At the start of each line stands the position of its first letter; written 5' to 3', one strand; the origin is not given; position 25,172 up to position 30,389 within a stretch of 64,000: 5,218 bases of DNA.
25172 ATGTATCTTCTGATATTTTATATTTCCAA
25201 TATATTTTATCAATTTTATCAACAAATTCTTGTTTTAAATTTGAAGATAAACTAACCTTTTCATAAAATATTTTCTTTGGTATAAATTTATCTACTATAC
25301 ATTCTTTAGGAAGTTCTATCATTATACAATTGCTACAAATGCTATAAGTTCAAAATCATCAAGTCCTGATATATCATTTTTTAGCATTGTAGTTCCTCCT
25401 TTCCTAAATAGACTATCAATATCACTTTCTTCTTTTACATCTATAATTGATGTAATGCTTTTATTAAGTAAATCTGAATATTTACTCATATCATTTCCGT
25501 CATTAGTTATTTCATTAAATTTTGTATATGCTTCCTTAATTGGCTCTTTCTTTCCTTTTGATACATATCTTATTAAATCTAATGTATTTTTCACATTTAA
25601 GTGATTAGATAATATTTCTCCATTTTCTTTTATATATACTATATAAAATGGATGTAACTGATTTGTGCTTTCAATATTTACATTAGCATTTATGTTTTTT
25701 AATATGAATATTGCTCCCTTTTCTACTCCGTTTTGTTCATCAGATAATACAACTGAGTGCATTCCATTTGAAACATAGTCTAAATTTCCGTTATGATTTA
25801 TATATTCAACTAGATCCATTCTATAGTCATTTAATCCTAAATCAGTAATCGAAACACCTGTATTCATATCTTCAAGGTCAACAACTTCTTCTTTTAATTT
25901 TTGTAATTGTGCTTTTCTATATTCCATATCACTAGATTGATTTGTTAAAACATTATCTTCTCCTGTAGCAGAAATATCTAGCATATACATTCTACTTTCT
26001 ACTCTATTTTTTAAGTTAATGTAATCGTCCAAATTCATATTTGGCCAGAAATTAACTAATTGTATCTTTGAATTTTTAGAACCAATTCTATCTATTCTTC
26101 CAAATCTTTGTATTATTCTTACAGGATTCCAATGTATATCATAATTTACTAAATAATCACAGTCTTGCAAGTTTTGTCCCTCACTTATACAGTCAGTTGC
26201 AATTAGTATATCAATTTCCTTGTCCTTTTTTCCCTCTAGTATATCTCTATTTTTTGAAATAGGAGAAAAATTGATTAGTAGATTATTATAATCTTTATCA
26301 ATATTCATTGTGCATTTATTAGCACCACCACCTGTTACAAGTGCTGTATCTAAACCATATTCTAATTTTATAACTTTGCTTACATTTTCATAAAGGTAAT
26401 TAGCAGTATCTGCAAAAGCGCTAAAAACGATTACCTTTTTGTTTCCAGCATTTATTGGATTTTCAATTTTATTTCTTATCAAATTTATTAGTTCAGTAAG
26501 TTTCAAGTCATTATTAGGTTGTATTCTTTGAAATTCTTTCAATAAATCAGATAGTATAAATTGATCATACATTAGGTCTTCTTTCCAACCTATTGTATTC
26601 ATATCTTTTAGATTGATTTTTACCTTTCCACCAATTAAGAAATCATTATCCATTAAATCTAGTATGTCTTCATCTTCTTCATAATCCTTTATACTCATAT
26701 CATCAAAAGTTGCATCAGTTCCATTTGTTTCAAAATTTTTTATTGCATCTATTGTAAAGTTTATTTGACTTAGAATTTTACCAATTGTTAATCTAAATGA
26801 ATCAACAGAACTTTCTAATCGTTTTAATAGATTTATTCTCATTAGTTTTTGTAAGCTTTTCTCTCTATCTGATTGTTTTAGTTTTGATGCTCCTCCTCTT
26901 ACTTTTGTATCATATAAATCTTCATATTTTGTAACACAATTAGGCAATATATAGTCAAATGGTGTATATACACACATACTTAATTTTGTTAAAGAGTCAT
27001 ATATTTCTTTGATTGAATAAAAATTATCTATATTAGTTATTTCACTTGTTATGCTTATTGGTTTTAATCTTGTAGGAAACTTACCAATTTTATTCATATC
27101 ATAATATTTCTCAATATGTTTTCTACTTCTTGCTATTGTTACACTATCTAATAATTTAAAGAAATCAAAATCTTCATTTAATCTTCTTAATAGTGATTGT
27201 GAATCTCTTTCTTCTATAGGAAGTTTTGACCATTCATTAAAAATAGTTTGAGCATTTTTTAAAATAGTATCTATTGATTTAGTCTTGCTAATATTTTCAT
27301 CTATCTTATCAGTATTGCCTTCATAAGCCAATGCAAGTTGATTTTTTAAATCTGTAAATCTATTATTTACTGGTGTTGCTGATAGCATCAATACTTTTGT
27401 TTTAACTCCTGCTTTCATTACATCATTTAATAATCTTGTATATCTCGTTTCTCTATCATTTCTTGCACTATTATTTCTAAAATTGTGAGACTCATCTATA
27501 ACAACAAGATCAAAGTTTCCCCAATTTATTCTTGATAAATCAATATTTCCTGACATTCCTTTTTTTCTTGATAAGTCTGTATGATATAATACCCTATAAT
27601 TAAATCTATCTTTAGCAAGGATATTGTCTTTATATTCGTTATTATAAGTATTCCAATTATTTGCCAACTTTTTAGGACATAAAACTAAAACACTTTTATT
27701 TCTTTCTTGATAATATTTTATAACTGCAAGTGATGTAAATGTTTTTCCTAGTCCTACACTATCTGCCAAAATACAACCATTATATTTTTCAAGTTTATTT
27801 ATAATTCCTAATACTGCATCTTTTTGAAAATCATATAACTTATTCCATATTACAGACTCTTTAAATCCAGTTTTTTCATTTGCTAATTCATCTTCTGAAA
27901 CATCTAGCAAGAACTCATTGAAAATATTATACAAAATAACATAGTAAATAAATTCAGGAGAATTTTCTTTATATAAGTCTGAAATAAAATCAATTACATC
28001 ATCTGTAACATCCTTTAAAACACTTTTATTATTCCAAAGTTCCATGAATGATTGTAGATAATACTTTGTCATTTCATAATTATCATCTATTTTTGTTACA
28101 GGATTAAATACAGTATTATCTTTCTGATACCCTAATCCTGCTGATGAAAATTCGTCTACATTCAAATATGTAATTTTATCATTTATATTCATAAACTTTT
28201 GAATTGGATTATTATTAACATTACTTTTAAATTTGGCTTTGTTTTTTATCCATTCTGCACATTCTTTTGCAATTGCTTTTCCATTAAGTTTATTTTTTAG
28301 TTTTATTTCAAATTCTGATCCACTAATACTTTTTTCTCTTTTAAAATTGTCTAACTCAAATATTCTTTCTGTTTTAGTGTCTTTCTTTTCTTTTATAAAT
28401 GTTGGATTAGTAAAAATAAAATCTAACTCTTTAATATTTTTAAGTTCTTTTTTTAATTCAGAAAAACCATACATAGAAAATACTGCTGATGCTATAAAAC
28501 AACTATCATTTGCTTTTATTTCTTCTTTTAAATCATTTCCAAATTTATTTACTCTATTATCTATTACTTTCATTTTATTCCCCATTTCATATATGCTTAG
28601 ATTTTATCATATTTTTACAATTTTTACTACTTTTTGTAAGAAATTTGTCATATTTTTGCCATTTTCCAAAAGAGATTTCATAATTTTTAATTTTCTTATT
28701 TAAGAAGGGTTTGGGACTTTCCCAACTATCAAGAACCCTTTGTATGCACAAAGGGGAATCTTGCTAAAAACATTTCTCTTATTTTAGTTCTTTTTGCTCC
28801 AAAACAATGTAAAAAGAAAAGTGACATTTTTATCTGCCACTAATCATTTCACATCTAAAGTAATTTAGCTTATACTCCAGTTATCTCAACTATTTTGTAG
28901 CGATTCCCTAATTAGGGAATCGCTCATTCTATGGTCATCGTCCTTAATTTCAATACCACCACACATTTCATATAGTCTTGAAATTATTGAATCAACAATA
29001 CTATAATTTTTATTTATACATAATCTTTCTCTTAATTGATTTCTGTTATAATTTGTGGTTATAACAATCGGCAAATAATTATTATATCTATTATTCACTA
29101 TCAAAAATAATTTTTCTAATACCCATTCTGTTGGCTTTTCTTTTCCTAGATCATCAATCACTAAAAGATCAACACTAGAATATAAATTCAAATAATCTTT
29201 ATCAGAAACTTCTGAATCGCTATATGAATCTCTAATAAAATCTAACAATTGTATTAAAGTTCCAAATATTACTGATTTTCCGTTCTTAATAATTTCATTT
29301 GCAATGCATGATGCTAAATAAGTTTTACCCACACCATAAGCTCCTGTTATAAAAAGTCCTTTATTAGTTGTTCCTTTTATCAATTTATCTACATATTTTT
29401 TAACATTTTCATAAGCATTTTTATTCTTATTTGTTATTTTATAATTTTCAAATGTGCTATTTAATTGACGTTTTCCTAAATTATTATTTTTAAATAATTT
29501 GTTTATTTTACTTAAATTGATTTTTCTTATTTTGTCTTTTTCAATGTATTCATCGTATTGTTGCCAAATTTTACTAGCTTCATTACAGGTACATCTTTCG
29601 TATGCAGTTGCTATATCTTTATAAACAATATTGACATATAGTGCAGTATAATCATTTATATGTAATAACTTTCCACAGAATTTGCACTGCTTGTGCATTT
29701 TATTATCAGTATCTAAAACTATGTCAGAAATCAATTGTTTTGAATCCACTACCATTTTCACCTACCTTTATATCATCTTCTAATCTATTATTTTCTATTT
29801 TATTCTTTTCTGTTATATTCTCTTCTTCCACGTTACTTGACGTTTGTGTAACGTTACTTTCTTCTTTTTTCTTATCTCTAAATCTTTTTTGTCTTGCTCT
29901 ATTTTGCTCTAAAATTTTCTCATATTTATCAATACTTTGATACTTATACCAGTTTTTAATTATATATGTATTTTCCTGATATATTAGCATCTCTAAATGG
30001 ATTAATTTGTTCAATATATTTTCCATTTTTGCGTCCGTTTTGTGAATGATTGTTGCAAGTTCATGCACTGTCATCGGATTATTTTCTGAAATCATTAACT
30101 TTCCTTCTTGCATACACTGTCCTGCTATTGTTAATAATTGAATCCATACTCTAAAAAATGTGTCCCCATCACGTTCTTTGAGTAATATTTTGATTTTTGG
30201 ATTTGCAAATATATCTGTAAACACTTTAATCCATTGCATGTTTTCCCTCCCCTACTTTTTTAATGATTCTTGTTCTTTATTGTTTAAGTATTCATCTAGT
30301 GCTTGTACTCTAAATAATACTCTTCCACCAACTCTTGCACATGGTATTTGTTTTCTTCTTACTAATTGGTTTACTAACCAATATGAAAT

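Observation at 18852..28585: Type III-like R-M operon expanded by an SNF2 helicase, a DUF4391 protein and an orphan ORF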

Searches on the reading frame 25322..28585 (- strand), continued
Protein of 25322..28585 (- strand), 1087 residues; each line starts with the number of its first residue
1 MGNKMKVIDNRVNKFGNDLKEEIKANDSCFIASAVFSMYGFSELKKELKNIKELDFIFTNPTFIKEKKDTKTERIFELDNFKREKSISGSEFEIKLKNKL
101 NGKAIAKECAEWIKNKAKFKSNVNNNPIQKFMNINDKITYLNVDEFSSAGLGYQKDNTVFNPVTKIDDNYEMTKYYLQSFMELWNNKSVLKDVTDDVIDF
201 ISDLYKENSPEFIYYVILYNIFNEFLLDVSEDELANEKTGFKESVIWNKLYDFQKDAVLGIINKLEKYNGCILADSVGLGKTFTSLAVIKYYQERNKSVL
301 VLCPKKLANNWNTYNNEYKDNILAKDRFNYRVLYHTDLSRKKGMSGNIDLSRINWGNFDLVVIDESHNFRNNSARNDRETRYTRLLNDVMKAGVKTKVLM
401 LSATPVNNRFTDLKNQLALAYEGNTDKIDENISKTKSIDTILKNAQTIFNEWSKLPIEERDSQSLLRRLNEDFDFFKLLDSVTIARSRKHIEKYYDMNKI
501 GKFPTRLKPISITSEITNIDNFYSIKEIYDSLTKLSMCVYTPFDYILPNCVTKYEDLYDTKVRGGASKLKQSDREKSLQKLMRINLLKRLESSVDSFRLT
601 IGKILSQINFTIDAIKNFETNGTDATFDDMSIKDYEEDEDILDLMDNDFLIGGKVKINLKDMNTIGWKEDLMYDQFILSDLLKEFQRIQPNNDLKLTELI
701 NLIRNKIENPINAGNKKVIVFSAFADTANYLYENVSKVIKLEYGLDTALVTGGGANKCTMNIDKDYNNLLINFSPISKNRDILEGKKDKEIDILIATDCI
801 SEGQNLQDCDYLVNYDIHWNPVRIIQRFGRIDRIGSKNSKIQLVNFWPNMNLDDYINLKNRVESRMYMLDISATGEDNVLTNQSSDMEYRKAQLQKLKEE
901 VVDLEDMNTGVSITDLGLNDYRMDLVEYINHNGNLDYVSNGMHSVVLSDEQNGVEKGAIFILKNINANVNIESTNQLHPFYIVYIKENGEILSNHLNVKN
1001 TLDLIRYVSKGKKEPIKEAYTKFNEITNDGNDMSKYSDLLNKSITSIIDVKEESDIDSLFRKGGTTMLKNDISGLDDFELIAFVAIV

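Call 91: get_annotated_region(hit=H176, flank=8000)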
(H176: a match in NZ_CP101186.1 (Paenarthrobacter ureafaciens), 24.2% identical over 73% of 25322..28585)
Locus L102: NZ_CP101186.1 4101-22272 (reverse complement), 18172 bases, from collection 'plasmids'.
description: Paenarthrobacter ureafaciens strain SD-1 plasmid unnamed1, complete sequence
organism: Paenarthrobacter ureafaciens (NCBI taxid 37931)
taxonomy: Bacteria; Actinomycetota; Actinomycetes; Micrococcales; Micrococcaceae; Paenarthrobacter; Paenarthrobacter ureafaciens
host: -; source: mixed culture,soil; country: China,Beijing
typing (MOB-suite, as given by PLSDB): conjugative; replicon rep_cluster_1547; relaxase MOBP; mating-pair formation MPF_T
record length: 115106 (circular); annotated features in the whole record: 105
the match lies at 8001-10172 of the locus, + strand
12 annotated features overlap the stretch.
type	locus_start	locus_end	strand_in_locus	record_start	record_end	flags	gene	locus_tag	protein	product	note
CDS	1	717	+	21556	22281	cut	-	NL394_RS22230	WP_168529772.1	hypothetical protein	-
CDS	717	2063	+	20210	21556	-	-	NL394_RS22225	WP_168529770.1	hypothetical protein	-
CDS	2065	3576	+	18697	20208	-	-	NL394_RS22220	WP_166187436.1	SCO6880 family protein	-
CDS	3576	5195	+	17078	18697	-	-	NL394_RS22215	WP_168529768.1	ATP/GTP-binding protein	-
CDS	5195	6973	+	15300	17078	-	-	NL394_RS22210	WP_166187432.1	type IV secretory system conjugative DNA transfer family protein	-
CDS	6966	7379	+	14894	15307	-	-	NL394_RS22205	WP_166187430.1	DUF4913 domain-containing protein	-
CDS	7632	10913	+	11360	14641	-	-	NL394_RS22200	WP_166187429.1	helicase-related protein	-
CDS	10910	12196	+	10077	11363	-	-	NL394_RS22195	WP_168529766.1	class I SAM-dependent DNA methyltransferase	-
CDS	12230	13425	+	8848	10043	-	-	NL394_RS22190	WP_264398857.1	IS3 family transposase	-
CDS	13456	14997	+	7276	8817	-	-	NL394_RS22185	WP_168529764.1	DNA methyltransferase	-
CDS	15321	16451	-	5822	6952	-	-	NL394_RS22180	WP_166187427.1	hypothetical protein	-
CDS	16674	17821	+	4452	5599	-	-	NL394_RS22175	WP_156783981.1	IS3 family transposase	-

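Call 92: get_annotated_region(hit=H181, flank=8000)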
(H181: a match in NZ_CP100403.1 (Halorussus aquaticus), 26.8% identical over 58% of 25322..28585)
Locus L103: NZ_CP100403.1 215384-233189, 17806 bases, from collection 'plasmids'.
description: Halorussus aquaticus strain XZYJ18 plasmid unnamed2, complete sequence
organism: Halorussus aquaticus (NCBI taxid 2953748)
taxonomy: Archaea; Euryarchaeota; Halobacteria; Halobacteriales; Haladaptataceae; Halorussus; Halorussus aquaticus
host: -; source: cell culture,saline soil; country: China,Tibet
typing (MOB-suite, as given by PLSDB): non-mobilizable; mating-pair formation MPF_T
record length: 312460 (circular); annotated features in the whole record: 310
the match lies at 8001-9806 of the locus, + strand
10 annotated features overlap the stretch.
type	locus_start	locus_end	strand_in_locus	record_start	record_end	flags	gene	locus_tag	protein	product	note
CDS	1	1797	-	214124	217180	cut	-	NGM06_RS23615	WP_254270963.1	PD-(D/E)XK nuclease family protein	-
CDS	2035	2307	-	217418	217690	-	-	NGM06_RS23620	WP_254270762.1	hypothetical protein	-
CDS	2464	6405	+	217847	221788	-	-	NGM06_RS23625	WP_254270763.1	DNA methyltransferase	GO:0006304 - DNA modification [Evidence IEA]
CDS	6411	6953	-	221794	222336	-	-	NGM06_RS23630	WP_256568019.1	hypothetical protein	-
CDS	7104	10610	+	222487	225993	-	-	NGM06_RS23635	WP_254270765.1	helicase-related protein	-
CDS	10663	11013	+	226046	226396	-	-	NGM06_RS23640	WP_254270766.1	hypothetical protein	-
CDS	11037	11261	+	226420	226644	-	-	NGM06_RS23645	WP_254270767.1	hypothetical protein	-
CDS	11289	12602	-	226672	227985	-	-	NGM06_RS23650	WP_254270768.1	McrC family protein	-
CDS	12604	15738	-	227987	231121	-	-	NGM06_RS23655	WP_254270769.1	AAA family ATPase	-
CDS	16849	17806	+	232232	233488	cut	-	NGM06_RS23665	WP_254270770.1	orc1/cdc6 family replication initiation protein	-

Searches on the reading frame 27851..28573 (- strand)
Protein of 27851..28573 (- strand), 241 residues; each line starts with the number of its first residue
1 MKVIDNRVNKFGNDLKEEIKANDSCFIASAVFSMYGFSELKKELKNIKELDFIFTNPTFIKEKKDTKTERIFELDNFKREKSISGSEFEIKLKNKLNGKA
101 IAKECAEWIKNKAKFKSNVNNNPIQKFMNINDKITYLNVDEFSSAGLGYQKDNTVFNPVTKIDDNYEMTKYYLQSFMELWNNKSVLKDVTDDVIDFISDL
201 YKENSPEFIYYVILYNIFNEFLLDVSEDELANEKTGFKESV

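Call 70: search_protein_families(library=pfam, proteins=[window:27851-28573:-], max_evalue=1)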
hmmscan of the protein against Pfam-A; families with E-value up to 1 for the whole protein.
window:27851-28573:- (241 aa): 1 family
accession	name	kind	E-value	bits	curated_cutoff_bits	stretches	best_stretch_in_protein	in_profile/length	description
PF16569.11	GramPos_pilinBB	-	0.038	15.3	30.5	1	55-123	51-116/116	Gram-positive pilin backbone subunit 2, Cna-B-like domain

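Call 80: find_homologous_proteins(query=A3, max_evalue=1e-10)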
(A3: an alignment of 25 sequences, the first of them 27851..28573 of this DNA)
Query A3 (25 sequences) (241 aa, profile of the alignment): 3236 proteins with E <= 1e-10 among 6964 candidates; the best 120 are listed.
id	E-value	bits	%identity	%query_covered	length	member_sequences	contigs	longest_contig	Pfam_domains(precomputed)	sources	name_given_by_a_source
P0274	7.0e-116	404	54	98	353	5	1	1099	PF00176.30,PF04851.22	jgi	-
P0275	1.1e-115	403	56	100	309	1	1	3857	PF00176.30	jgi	-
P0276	5.9e-115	401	57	98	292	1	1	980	-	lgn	-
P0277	1.1e-114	400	51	100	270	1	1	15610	-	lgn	-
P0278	2.3e-114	399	54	100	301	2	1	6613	-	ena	-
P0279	1.1e-113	397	53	100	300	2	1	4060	-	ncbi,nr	ncbi:MAG: hypothetical protein Q8Q33_05060 [Chlamydiota bacterium]|nr:hypothetical protein [Chlamydi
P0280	1.4e-113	396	53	100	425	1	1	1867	PF00270.36,PF00176.30,PF04851.22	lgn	-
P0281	1.4e-111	390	55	100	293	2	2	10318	-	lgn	-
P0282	1.5e-111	390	54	100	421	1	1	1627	PF00270.36,PF00176.30,PF04851.22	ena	-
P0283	1.7e-111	390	63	99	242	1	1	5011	-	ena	-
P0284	4.4e-111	388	52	100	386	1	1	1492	PF00176.30,PF04851.22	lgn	-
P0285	8.3e-111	387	50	100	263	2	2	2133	-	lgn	-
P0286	9.6e-111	387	46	100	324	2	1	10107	PF00176.30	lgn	-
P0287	1.7e-110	386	55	98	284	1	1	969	-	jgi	-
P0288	4.9e-110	385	55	100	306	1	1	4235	-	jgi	-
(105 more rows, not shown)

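Call 87: predict_structure(alignment_id=A4)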
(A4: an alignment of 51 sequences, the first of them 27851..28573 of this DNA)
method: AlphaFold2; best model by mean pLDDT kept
length: 241 residues; sequences in the alignment: 51
mean_pLDDT: 76.3   pTM: 0.68
mean pLDDT of the five models: 76.3, 75.7, 75.7, 75.5, 73.1
residues with pLDDT >= 90: 94; 70-90: 60; 50-70: 49; < 50: 38
segments of 3 or more residues with pLDDT < 50: 62-85, 228-241
pLDDT, mean of each block of 10 residues (from residue 1): 85 93 95 86 93 85 40 39 48 65 87 93 92 94 85 70 94 97 93 82 57 65 55 43 38
secondary structure, 60 per line:
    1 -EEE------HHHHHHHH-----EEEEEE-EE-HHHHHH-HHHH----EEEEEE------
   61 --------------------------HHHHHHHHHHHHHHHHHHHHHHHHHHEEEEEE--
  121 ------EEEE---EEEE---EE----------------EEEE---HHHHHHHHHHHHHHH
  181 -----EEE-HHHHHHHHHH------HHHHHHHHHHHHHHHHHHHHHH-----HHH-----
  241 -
elements in order: E2-4 H11-18 E24-29 H34-39 H41-44 E49-54 H87-112 E113-118 E127-130 E134-137 E159-162 H166-180 E186-188 H190-199 H206-227

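Call 90: fold_search(model_id=the predicted structure, library=pdb)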
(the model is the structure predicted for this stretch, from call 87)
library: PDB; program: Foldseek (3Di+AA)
matches with E <= 10: 497; with E <= 0.001: 14
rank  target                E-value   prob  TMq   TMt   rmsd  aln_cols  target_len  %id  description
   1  7clg_B                5.1e-05  1.00  0.48  0.16   5.3       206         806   13  Crystal structure of the ATP-dependent restriction endonuclease SauUSI (released 2021-01-20)
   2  7clg_A                8.9e-05  1.00  0.47  0.15   6.7       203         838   13  Crystal structure of the ATP-dependent restriction endonuclease SauUSI (released 2021-01-20)
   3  4rct_A                4.3e-04  1.00  0.40  0.30   6.8       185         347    9  Crystal structure of R-protein of NgoAVII restriction endonuclease (released 2014-12-24)
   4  1byr                  5.5e-04  1.00  0.44  0.65   8.6       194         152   10  CRYSTAL STRUCTURE OF A PHOSPHOLIPASE D FAMILY MEMBER, NUC FROM SALMONELLA TYPHIMURIUM (released 1999-10-19)
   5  8yr5_J                5.5e-04  1.00  0.40  0.24   8.0       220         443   13  Crystal structure of E. coli phosphatidylserine synthase in apo state (released 2024-11-20)
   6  8yr6                  5.8e-04  1.00  0.38  0.23   8.2       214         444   12  Crystal structure of E. coli phosphatidylserine synthase complexed with 16:0/16:0 CDP-DG (released 2024-11-20)
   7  8yr5_E                5.8e-04  1.00  0.40  0.24   8.1       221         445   13  Crystal structure of E. coli phosphatidylserine synthase in apo state (released 2024-11-20)
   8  8yr5_H                6.2e-04  1.00  0.41  0.25   8.0       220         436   13  Crystal structure of E. coli phosphatidylserine synthase in apo state (released 2024-11-20)
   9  8yr5_I                6.2e-04  1.00  0.39  0.24   8.2       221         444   13  Crystal structure of E. coli phosphatidylserine synthase in apo state (released 2024-11-20)
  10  8yr5_C                6.2e-04  1.00  0.39  0.24   8.2       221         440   13  Crystal structure of E. coli phosphatidylserine synthase in apo state (released 2024-11-20)
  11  8yr5_D                7.5e-04  1.00  0.40  0.24   8.1       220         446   13  Crystal structure of E. coli phosphatidylserine synthase in apo state (released 2024-11-20)
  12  8yr5_A                7.5e-04  1.00  0.39  0.24   8.2       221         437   13  Crystal structure of E. coli phosphatidylserine synthase in apo state (released 2024-11-20)
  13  8yr5_L                7.9e-04  1.00  0.39  0.24   8.2       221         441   13  Crystal structure of E. coli phosphatidylserine synthase in apo state (released 2024-11-20)
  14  8yr5_B                8.4e-04  1.00  0.40  0.24   8.0       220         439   13  Crystal structure of E. coli phosphatidylserine synthase in apo state (released 2024-11-20)
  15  8yr5_G                1.1e-03  1.00  0.40  0.25   8.0       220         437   13  Crystal structure of E. coli phosphatidylserine synthase in apo state (released 2024-11-20)
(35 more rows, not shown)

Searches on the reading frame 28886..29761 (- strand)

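Call 73: search_protein_families(library=pfam, proteins=[window:28886-29761:-], max_evalue=0.001)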
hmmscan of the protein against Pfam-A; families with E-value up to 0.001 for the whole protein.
window:28886-29761:- (291 aa): 5 families
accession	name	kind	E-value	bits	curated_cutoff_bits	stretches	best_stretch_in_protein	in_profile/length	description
PF01695.23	IstB_IS21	-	2.7e-17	63.5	24.1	1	69-281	29-234/238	IstB-like ATP binding protein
PF00308.24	Bac_DnaA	-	4.1e-11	43.8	23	1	102-243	5-144/162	Bacterial DnaA ATPAse domain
PF00910.28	RNA_helicase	-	2.1e-05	25.4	21.5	1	137-226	2-80/105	RNA helicase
PF03969.22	AFG1_ATPase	-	0.00023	20.7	27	0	102-150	31-78/361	AFG1-like ATPase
PF20720.3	nSTAND3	-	0.00036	20.7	27.2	1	131-165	15-49/155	Novel STAND NTPase 3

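Call 124: search_protein_families(library=padloc, proteins=[window:28886-29761:-], max_evalue=0.001)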
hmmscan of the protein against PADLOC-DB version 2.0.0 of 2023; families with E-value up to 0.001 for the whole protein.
window:28886-29761:- (291 aa): 4 families
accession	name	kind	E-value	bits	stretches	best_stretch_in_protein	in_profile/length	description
PDLC02630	DrmD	-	8.3e-05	20.2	1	137-281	105-245/260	DrmD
PDLC02161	Avs2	-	0.00022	17.1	1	34-166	246-374/1499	-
PDLC02488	BrxC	-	0.00082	15.4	0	98-148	29-79/1240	BrxC-PglY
PDLC04235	PDC-M01A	-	0.001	16.1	0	70-164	124-217/510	-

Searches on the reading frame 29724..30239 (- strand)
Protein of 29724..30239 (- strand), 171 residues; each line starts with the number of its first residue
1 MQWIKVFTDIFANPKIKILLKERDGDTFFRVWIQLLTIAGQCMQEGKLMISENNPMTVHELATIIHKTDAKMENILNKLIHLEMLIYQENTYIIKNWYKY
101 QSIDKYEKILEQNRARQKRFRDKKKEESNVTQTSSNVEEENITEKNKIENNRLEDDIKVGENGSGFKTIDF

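Call 73: search_protein_families(library=pfam, proteins=[window:29724-30239:-], max_evalue=0.001)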
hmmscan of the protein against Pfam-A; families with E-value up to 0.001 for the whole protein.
window:29724-30239:- (171 aa): 1 family
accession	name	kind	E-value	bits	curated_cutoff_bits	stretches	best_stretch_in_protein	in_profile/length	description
PF09681.16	Phage_rep_org_N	-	1e-23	84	23.3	1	3-121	1-120/121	N-terminal phage replisome organiser (Phage_rep_org_N)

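Call 124: search_protein_families(library=padloc, proteins=[window:29724-30239:-], max_evalue=0.001)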
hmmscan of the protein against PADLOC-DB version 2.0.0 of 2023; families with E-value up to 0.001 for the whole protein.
window:29724-30239:- (171 aa): 0 families
